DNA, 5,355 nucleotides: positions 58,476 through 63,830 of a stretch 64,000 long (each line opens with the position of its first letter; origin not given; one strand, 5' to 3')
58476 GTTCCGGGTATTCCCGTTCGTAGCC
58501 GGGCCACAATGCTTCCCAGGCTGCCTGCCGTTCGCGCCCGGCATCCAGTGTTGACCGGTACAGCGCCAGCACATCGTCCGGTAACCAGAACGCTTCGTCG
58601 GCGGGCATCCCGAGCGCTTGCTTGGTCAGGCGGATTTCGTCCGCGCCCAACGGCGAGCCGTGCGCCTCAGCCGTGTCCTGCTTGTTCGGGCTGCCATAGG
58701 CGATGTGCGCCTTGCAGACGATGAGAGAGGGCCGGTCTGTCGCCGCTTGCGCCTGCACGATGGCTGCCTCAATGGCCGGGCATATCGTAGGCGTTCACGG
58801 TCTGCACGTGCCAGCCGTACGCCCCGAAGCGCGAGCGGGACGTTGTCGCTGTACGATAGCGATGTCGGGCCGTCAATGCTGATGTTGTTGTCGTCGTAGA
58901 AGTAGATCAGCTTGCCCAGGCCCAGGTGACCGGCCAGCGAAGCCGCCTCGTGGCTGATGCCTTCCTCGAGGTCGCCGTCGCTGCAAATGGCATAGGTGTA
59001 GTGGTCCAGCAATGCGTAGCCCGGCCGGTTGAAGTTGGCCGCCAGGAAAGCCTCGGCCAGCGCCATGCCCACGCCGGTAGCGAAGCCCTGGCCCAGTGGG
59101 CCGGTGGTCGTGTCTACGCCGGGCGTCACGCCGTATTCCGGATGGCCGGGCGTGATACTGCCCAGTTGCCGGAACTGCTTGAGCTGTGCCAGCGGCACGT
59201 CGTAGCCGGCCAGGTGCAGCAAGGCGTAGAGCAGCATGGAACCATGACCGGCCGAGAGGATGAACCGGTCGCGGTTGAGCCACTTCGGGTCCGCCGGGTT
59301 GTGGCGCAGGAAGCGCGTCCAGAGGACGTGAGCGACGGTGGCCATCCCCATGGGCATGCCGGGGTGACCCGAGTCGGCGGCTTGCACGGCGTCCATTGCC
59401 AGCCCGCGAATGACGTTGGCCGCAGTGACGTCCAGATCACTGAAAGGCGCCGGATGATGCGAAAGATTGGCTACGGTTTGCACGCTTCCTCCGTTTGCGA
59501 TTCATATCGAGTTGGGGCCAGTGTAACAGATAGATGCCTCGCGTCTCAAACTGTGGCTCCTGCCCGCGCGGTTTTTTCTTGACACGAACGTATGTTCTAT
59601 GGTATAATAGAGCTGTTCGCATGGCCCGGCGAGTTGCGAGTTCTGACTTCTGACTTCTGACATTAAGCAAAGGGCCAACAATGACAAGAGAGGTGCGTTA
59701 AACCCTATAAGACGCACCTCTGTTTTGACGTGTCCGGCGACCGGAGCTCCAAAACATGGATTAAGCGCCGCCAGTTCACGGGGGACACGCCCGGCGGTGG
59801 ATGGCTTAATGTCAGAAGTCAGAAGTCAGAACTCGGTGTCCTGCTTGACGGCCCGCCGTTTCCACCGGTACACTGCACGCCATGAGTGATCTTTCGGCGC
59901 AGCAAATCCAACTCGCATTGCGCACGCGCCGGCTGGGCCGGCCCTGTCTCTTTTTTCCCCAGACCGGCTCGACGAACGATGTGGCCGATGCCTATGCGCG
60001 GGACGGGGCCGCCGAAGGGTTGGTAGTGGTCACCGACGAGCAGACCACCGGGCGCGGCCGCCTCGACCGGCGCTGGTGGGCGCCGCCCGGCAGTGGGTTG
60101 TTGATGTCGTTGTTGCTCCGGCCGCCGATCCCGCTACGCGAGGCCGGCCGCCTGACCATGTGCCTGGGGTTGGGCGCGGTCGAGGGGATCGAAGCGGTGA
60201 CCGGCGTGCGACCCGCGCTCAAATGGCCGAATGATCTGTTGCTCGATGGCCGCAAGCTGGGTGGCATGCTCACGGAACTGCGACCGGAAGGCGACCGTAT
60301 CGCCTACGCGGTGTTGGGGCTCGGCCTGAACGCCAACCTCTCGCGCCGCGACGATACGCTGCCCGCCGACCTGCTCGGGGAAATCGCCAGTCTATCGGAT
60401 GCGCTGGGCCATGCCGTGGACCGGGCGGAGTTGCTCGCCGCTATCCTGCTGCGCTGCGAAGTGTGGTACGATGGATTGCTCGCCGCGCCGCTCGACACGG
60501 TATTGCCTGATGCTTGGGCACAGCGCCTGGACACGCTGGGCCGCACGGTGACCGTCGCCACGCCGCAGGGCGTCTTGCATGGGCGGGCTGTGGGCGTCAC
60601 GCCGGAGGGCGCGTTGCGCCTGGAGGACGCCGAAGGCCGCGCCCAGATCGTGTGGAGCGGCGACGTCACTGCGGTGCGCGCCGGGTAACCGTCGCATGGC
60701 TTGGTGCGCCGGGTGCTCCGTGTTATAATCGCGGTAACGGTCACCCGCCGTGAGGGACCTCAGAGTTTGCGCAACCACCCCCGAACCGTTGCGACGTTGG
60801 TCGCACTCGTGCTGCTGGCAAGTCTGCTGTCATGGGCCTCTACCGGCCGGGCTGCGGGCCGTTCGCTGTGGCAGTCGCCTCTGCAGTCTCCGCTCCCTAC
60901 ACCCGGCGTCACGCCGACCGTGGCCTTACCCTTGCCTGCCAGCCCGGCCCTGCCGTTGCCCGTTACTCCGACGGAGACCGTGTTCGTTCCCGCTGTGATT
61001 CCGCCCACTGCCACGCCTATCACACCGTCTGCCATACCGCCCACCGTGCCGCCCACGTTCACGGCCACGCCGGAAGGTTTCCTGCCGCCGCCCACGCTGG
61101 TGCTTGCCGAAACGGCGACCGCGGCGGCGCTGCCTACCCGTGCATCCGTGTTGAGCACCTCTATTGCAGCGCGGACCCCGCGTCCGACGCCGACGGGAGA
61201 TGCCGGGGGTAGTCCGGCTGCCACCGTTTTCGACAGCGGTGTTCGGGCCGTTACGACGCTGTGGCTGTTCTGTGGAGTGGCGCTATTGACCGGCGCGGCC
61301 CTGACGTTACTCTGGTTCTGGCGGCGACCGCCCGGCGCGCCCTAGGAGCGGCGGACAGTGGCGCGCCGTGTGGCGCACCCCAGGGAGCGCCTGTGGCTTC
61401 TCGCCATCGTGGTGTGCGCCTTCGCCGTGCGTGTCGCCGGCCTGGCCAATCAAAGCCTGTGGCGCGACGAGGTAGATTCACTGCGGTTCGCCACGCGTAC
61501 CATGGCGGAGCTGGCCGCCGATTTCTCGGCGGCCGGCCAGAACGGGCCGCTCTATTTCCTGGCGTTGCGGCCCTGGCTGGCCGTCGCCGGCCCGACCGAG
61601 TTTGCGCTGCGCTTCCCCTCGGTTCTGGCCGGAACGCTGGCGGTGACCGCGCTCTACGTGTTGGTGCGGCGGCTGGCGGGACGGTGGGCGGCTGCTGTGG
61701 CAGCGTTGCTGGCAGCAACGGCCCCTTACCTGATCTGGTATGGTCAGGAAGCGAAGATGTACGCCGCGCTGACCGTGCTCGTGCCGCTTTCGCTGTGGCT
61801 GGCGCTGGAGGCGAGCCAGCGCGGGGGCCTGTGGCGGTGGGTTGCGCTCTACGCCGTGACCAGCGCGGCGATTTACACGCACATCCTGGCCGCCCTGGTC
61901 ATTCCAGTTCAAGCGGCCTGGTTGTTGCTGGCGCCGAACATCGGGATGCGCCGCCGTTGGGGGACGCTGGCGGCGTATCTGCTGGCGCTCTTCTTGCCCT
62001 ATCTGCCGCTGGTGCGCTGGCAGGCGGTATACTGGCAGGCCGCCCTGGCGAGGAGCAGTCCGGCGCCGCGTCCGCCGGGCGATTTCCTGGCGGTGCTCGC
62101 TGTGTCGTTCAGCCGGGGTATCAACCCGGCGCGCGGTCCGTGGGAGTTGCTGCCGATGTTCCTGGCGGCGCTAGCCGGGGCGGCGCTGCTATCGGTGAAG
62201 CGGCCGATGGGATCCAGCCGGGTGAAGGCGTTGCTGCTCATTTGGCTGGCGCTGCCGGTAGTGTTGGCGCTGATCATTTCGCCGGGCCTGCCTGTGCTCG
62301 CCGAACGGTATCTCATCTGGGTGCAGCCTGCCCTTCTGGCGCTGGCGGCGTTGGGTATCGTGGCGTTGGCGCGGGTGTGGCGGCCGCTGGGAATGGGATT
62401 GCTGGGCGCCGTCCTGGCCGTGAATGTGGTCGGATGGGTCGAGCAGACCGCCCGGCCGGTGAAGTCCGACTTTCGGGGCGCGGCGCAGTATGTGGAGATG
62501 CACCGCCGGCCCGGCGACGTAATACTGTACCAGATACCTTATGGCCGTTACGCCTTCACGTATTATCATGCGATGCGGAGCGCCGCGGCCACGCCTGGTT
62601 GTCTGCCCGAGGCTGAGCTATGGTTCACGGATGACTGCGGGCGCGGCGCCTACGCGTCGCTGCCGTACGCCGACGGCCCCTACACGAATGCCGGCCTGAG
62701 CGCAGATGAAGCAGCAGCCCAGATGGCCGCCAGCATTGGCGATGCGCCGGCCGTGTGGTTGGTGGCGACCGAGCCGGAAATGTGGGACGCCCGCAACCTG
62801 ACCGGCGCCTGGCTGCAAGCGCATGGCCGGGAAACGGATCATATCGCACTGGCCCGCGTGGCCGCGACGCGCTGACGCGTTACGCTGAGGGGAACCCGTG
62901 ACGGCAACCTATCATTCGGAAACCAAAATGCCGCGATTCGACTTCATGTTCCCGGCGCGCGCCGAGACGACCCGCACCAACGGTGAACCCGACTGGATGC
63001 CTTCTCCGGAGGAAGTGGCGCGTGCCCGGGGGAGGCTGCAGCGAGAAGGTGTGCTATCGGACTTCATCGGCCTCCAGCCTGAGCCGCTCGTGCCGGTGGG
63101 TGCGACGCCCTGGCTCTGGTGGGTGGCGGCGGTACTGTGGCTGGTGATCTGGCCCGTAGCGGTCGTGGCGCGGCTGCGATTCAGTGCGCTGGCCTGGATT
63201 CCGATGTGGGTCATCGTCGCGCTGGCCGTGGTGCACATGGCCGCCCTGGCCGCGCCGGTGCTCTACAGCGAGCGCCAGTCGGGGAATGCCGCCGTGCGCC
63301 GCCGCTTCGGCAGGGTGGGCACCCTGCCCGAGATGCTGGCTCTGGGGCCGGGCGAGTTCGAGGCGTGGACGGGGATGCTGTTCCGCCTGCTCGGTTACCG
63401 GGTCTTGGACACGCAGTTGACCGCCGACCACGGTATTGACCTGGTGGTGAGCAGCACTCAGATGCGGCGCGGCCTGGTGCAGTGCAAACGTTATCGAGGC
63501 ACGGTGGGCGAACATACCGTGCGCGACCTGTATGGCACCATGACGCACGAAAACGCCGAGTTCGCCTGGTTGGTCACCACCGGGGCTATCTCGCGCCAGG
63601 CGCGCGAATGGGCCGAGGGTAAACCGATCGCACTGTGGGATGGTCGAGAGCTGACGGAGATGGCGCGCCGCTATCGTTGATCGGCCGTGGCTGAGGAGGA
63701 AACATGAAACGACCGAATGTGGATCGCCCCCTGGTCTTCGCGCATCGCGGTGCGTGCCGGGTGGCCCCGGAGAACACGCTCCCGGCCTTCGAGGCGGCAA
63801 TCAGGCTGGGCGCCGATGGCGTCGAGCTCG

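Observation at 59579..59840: LexA-box consensus promoter that drives no protein gene: candidate SOS-induced structured RNA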

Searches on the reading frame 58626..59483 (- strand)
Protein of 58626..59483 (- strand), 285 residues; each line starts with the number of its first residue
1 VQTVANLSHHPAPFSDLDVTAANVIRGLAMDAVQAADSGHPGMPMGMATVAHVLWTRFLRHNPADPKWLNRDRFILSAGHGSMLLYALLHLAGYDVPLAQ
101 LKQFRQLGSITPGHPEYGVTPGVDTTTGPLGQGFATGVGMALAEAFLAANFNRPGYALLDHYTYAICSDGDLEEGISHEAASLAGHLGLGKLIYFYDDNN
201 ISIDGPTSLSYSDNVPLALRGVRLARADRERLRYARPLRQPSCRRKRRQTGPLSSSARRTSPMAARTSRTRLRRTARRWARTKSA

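Call 52: find_encoding_contigs(protein=window:58626-59483:-, flank=3000, max_places=10)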
Protein window:58626-59483:- (285 aa): no gene with exactly this product is on record in the collection.

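Call 94: search_protein_families(library=pfam, proteins=[window:58626-59483:-], max_evalue=0.001)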
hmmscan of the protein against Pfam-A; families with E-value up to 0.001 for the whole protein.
window:58626-59483:- (285 aa): 1 family
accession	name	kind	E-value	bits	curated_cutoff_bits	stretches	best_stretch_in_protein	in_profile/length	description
PF00456.26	Transketolase_N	-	1.9e-99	333.2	22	1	20-215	4-199/334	Transketolase, thiamine diphosphate binding domain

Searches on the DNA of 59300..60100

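Call 3: search_rna_families(source=window, start=59300, end=60100, threshold=evalue, max_evalue=10, show_alignments=3)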
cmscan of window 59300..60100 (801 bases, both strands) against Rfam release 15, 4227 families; matches with E-value up to 10: 5.
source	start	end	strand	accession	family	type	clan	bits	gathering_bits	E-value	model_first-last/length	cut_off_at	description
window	59376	59424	+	RF03810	mir-8932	Gene; miRNA;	-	19.1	50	3.5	1-76/76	no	mir-8932 microRNA precursor family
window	59834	59855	+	RF00037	IRE_I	Cis-reg;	-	18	34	0.58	1-36/36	no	Iron response element I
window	59983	60059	+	RF02163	sR-tMet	Gene; snRNA; snoRNA; CD-box;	-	16.9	50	4.8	1-72/72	no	Small nucleolar RNA sR-tMet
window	59990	60041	+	RF01129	sR44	Gene; snRNA; snoRNA; CD-box;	-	16.3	45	0.22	1-55/55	no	Small nucleolar RNA sR44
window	59917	60043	-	RF02042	HOTTIP_3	Gene; lncRNA;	-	10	50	0.6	1-353/353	no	HOXA transcript at the distal tip, conserved region 3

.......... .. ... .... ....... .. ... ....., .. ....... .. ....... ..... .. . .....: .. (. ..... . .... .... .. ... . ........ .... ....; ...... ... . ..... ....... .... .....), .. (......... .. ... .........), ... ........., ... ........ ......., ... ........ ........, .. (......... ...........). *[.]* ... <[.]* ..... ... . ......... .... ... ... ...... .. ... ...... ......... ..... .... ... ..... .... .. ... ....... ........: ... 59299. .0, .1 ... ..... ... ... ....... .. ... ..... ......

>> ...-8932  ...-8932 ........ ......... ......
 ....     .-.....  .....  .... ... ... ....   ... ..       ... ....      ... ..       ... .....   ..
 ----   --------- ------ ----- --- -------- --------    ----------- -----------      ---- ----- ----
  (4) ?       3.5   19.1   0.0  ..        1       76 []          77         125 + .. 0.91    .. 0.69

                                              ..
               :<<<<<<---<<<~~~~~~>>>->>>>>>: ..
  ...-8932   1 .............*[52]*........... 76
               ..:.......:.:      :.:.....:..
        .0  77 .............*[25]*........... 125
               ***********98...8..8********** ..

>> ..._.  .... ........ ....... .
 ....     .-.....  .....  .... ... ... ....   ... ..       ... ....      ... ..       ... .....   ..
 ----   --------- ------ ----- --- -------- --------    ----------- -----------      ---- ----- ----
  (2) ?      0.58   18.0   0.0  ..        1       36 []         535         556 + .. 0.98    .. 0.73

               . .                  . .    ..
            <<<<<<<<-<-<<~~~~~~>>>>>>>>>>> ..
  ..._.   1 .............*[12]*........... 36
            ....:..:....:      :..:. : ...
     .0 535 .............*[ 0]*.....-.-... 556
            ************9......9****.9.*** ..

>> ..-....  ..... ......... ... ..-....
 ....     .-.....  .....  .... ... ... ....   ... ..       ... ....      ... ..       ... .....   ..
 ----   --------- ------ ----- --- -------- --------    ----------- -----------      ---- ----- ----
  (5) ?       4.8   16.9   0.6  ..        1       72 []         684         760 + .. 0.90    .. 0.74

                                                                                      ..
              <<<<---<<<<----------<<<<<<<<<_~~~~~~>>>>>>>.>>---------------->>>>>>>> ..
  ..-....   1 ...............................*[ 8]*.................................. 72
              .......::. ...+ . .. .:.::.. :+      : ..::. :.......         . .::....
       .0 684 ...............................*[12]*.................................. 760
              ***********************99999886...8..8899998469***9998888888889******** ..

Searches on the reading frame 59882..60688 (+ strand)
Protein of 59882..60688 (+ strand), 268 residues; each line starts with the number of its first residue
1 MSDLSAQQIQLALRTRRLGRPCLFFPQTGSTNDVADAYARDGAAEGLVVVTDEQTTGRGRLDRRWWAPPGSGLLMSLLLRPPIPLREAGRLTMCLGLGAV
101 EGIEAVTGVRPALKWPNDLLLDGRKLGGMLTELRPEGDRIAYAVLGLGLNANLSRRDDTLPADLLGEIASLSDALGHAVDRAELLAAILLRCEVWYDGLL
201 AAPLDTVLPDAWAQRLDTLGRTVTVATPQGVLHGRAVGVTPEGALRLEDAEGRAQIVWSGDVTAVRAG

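Call 34: find_related_loci(query=window:59882-60688:+, collection=metagenome_contigs, flank=3000)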
Query window:59882-60688:+ (268 aa) in metagenome_contigs; peptide patterns used: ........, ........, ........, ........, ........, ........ (x = any residue, [..] = any of these).
600 stretches matched a pattern (row limit reached: there are more); 329 encode a relative of the query (tblastn E <= 1e-3); the best 80 are kept; 80 distinct loci.
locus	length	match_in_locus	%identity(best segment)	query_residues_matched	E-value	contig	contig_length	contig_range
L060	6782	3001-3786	66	2-266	2e-96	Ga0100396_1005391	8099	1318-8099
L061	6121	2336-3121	66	2-266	2e-96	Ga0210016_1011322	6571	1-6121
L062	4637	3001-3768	66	2-263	2e-95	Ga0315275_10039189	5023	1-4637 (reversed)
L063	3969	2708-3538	63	1-267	1e-94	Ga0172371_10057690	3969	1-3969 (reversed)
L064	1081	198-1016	64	1-266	4e-100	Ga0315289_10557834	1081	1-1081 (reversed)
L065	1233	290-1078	60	18-263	6e-98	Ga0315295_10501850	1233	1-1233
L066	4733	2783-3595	63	1-267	1e-90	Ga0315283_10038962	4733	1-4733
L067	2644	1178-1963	63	1-266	3e-92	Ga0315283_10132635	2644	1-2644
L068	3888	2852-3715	60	1-266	2e-90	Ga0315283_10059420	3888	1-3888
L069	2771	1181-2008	57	1-266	1e-91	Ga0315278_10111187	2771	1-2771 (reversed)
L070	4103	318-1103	61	1-266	2e-89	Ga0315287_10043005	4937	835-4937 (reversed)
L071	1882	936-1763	64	1-266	7e-93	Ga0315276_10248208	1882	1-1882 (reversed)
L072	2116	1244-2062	59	1-266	2e-91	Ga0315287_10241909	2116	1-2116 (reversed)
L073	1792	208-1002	57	3-264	2e-92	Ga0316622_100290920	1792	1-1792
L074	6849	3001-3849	62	1-266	1e-82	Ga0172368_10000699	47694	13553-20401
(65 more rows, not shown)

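Call 47: find_related_loci(query=window:59882-60688:+, collection=genome_contigs, flank=2000)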
Query window:59882-60688:+ (268 aa) in genome_contigs; peptide patterns used: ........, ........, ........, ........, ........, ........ (x = any residue, [..] = any of these).
599 stretches matched a pattern (row limit reached: there are more); 328 encode a relative of the query (tblastn E <= 1e-3); the best 80 are kept; 80 distinct loci.
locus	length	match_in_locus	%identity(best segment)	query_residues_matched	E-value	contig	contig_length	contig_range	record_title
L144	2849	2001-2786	66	2-266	5e-97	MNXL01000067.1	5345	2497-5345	MAG: Anaerolineae bacterium CG2_30_64_16 cg2_3.0_scaffold_16611_c, whole genome shotgun sequence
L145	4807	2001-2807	62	1-266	3e-92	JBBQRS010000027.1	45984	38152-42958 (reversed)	MAG: Anaerolineae bacterium isolate Co_metawrap_1702 Cmw_1702_k141_2394521_length_45984_cov_24.7044, whole genome shotgu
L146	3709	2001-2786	60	1-266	1e-89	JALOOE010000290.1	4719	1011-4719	MAG: Anaerolineae bacterium isolate Prado095 scaffold_52627, whole genome shotgun sequence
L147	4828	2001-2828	58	1-266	6e-90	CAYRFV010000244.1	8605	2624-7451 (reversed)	MAG TPA_asm: uncultured Anaerolineales bacterium isolate binchicken_co274_116 genome assembly, contig: NODE_19798_length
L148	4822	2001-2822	57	1-266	7e-87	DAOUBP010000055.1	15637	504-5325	MAG TPA_asm: Anaerolineae bacterium isolate H71_738 k91_798376, whole genome shotgun sequence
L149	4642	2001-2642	69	50-266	2e-85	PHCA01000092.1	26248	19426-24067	MAG: Chloroflexi bacterium HGW-Chloroflexi-1 bjp_ig2158_scaffold_4048, whole genome shotgun sequence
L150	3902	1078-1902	62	1-266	2e-81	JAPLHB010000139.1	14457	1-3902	MAG: Chloroflexota bacterium isolate LacPavin_0920_WC70_MAG_64_18 LacPavin_0920_WC70_scaffold_234971, whole genome shotg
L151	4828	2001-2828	61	1-266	3e-80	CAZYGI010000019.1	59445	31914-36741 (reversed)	MAG TPA_asm: uncultured Anaerolineales bacterium isolate binchicken_co115_307 genome assembly, contig: NODE_958_length_5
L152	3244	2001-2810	56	1-266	6e-79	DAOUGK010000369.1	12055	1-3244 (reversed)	MAG TPA_asm: Anaerolineae bacterium isolate R69_164 k135_389101, whole genome shotgun sequence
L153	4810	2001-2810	57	1-266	5e-77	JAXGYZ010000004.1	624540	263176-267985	MAG: Anaerolineae bacterium isolate AnMBR.bin525 bin525_4, whole genome shotgun sequence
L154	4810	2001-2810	56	1-266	5e-73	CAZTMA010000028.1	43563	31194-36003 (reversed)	MAG TPA_asm: uncultured Anaerolineales bacterium isolate SRP239243_co1_342 genome assembly, contig: NODE_1061_length_435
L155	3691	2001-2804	55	1-266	5e-68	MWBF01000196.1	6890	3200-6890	MAG: Chloroflexi bacterium ADurb.Bin325 BWY52_contig000196, whole genome shotgun sequence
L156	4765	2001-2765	46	3-263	2e-57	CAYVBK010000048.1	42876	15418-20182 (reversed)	MAG TPA_asm: uncultured Anaerolineae bacterium isolate binchicken_co44_225 genome assembly, contig: NODE_1571_length_428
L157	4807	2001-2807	46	2-267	1e-56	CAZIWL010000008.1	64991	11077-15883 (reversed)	MAG TPA_asm: uncultured Anaerolineales bacterium isolate binchicken_co334_394 genome assembly, contig: NODE_614_length_6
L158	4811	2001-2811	69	1-266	2e-74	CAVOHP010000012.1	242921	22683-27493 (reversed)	MAG: uncultured Chloroflexia bacterium isolate MFD09848.bin.2.72 genome assembly, contig: contig_2199, whole genome shot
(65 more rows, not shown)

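Call 51: find_encoding_contigs(protein=window:59882-60688:+, flank=3000, max_places=10)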
Protein window:59882-60688:+ (268 aa): no gene with exactly this product is on record in the collection.

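Call 94: search_protein_families(library=pfam, proteins=[window:59882-60688:+], max_evalue=0.001)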
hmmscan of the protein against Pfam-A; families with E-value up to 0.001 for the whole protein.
window:59882-60688:+ (268 aa): 2 families
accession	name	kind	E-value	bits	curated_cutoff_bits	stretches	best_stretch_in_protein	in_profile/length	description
PF03099.24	BPL_LplA_LipB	-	2.1e-17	63.7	21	1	26-150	3-133/133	Biotin/lipoate A/B protein ligase family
PF02237.23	BPL_C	-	6.3e-10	39.3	21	1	218-262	1-45/48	Biotin protein ligase C terminal domain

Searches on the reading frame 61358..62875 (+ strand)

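Call 94: search_protein_families(library=pfam, proteins=[window:61358-62875:+], max_evalue=0.001)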
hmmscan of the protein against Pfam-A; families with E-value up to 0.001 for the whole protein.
window:61358-62875:+ (505 aa): 1 family
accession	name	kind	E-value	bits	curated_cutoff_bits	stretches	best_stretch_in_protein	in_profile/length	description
PF13231.12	PMT_2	-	1.1e-14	55.4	26.1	1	63-212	3-152/160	Dolichyl-phosphate-mannose-protein mannosyltransferase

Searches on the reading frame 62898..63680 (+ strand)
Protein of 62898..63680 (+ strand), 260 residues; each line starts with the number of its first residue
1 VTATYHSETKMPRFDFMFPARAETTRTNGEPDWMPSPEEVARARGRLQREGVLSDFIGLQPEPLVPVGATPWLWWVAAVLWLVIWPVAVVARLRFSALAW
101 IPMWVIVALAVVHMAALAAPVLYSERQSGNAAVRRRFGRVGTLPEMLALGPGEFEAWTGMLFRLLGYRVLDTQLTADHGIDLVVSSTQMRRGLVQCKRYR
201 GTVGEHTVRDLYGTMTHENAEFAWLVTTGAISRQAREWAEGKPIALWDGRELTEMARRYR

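Call 94: search_protein_families(library=pfam, proteins=[window:62898-63680:+], max_evalue=0.001)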
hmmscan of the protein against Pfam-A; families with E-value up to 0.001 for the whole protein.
window:62898-63680:+ (260 aa): 3 families
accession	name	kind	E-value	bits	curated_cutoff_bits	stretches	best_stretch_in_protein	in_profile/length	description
PF04471.18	Mrr_cat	-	1.4e-29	103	21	1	148-255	3-114/115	Restriction endonuclease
PF22722.2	NA-iREase1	-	1.3e-16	60.9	27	1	161-253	8-105/106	NACHT-associated inactive Restriction Endonuclease 1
PF13156.12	Mrr_cat_2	-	5.5e-05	23.5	22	1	175-246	27-104/127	Restriction endonuclease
